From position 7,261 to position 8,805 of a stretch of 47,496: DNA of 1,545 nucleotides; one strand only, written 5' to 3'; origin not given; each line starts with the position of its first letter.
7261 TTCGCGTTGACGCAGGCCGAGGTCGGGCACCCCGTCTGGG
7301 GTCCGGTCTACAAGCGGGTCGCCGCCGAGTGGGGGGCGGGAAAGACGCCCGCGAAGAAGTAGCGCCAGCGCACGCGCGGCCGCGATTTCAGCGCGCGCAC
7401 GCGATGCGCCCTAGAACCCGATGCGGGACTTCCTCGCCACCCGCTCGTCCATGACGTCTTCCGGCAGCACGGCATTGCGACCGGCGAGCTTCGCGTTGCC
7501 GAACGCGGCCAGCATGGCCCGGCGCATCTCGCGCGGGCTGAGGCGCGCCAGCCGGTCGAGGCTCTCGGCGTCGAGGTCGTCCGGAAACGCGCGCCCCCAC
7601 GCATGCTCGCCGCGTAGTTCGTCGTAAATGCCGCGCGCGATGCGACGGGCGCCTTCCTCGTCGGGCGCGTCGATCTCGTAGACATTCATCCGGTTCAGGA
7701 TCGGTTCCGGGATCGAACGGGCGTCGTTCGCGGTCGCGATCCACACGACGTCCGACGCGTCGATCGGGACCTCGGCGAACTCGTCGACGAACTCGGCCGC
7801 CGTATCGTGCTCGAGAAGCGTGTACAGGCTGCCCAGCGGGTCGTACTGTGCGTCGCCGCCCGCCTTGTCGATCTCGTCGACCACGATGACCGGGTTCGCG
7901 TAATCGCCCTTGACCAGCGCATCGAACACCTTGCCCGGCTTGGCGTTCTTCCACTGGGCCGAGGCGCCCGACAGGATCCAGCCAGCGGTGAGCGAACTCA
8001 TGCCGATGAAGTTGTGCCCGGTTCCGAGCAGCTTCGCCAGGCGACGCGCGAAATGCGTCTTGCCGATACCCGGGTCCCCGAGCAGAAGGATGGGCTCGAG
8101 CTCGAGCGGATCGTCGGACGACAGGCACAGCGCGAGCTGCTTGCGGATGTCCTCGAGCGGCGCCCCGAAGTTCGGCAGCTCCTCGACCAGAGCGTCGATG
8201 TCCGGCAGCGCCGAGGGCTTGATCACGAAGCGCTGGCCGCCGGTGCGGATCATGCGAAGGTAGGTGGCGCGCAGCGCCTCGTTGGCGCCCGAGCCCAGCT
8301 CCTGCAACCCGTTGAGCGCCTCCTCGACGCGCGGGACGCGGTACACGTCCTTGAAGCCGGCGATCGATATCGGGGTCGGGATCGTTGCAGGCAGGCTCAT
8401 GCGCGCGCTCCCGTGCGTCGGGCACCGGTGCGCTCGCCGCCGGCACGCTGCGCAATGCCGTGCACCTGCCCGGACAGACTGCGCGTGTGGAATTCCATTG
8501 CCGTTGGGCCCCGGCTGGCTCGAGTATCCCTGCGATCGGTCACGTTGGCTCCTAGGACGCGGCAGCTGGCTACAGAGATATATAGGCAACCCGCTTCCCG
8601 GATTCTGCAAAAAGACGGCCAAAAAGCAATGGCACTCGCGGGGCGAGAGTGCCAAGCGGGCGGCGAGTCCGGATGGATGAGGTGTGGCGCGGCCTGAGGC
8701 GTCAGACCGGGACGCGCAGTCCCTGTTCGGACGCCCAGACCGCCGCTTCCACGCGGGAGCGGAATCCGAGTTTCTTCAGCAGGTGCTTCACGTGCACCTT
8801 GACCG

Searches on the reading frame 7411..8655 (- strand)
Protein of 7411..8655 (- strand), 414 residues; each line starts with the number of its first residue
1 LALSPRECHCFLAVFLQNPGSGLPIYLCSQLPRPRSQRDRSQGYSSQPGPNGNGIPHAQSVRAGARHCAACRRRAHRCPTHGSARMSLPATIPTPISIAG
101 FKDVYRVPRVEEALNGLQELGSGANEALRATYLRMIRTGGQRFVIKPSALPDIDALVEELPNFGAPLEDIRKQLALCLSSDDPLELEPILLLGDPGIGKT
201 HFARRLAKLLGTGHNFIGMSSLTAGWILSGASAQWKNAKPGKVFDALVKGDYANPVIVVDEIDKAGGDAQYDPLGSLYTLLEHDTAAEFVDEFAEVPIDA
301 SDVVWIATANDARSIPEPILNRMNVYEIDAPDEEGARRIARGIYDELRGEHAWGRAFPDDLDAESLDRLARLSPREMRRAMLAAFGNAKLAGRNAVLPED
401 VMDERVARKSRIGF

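Call 4: search_protein_families(library=ncbifam, proteins=[window:7411-8655:-], max_evalue=0.01)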
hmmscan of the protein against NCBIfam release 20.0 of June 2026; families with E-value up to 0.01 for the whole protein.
window:7411-8655:- (414 aa): 6 families
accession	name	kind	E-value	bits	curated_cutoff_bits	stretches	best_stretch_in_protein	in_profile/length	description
TIGR00763.1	lon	equivalog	1.2e-29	103.4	608.05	1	189-341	356-508/795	endopeptidase La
NF008053.0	PRK10787.1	equivalog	2.8e-19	68.7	891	1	188-340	350-502/784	endopeptidase La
NF005098.0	PRK06526.1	subfamily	0.003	17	296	1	185-263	108-180/266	transposase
TIGR00390.1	hslU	equivalog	0.0034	16.4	362.45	1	188-212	49-73/441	ATP-dependent protease ATPase subunit HslU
NF058535.1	antiphage_EruA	equivalog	0.006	14.7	1000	1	185-212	23-50/1318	NACHT domain-containing antiphage protein EruA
TIGR00635.1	ruvB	equivalog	0.009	15.1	299.05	0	169-216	11-60/305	Holliday junction branch migration DNA helicase RuvB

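Call 5: search_protein_families(library=pfam, proteins=[window:7411-8655:-], max_evalue=0.01)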
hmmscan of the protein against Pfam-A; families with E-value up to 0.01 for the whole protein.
window:7411-8655:- (414 aa): 8 families
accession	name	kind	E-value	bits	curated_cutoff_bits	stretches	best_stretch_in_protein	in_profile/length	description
PF00004.35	AAA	-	2.8e-13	50.9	21.2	1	189-325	1-125/131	ATPase family associated with various cellular activities (AAA)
PF07728.20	AAA_5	-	2.1e-07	31.4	22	1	188-315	1-131/139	AAA domain (dynein-related subfamily)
PF13401.12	AAA_22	-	0.00012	22.8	27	0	189-219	8-41/130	AAA domain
PF05729.18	NACHT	-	0.00026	21.3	26.7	1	188-217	2-31/167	NACHT domain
PF13191.12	AAA_16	-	0.00066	20.7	32.6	1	172-213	10-51/167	AAA ATPase domain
PF07724.20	AAA_2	-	0.0013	19.3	27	1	189-310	6-124/166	AAA domain (Cdc48 subfamily)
PF13238.12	AAA_18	-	0.0061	17.5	29.4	0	189-215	1-27/128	AAA domain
PF00493.29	MCM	-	0.0075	15.8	23.3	0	189-266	60-134/224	MCM P-loop domain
